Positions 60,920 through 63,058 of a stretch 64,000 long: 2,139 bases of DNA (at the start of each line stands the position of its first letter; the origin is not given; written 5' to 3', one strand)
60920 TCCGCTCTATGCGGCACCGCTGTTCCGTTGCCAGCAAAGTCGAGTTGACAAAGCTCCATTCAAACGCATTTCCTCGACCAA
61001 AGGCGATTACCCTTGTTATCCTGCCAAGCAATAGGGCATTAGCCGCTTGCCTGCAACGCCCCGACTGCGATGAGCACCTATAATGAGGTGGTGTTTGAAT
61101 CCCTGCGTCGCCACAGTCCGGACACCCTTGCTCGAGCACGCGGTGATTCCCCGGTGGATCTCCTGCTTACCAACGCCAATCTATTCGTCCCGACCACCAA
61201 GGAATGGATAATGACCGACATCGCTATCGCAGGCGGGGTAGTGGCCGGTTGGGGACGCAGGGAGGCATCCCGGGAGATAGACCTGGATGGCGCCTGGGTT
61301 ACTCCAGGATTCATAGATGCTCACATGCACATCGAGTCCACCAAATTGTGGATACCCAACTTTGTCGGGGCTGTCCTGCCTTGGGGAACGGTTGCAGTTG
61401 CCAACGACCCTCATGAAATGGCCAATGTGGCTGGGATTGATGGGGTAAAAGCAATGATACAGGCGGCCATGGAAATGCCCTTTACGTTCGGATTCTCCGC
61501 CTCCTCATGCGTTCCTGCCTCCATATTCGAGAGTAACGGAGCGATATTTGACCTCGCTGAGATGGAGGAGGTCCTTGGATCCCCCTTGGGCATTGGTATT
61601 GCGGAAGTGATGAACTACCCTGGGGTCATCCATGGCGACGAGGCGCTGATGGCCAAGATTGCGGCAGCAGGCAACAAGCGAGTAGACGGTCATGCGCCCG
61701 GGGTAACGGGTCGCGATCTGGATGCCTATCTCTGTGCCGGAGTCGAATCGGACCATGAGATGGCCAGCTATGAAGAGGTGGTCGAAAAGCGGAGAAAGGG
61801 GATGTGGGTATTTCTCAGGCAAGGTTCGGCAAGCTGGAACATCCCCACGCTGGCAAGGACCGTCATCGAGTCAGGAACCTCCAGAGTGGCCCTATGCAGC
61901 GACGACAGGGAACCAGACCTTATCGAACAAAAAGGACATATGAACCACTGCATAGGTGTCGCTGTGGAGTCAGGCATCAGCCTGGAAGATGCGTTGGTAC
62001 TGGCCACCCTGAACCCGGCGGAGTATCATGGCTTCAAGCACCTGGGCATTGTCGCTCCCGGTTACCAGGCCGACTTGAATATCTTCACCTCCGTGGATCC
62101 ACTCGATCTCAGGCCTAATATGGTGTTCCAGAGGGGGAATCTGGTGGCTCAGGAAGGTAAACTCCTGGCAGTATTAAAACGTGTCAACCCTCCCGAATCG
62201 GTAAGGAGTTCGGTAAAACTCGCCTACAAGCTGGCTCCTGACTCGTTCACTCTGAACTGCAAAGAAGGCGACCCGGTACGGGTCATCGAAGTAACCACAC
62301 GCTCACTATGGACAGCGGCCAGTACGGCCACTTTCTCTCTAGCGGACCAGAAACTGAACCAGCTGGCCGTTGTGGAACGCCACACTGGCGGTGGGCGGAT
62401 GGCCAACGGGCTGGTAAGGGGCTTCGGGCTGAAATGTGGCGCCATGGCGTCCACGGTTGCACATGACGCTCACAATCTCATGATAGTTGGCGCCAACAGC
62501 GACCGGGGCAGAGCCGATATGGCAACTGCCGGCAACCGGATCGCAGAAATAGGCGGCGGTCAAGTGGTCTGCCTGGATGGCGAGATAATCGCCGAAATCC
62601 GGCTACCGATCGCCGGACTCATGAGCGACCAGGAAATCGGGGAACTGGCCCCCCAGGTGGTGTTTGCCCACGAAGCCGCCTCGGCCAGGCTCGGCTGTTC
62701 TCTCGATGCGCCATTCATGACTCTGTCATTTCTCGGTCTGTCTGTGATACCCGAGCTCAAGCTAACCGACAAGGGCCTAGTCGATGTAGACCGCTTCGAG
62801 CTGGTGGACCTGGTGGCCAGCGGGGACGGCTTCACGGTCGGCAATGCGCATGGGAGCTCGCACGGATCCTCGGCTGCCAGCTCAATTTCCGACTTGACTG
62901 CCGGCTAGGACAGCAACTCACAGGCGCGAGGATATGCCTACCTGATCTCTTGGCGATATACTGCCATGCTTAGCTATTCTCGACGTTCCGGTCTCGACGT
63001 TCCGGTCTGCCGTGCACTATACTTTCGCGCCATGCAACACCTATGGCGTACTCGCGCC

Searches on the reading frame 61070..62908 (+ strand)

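Call 41: search_protein_families(library=pfam, proteins=[window:61070-62908:+], max_evalue=0.00001)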
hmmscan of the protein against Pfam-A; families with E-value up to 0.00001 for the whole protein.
window:61070-62908:+ (612 aa): 3 families
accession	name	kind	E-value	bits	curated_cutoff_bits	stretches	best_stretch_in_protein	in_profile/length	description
PF13382.11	Adenine_deam_C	-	9.4e-55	185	27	1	425-577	22-169/169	Adenine deaminase C-terminal domain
PF01979.26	Amidohydro_1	-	3.1e-28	99.5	25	1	76-351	1-326/345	Amidohydrolase family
PF07969.17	Amidohydro_3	-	1e-14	55.3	29.7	2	68-96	1-34/472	Amidohydrolase family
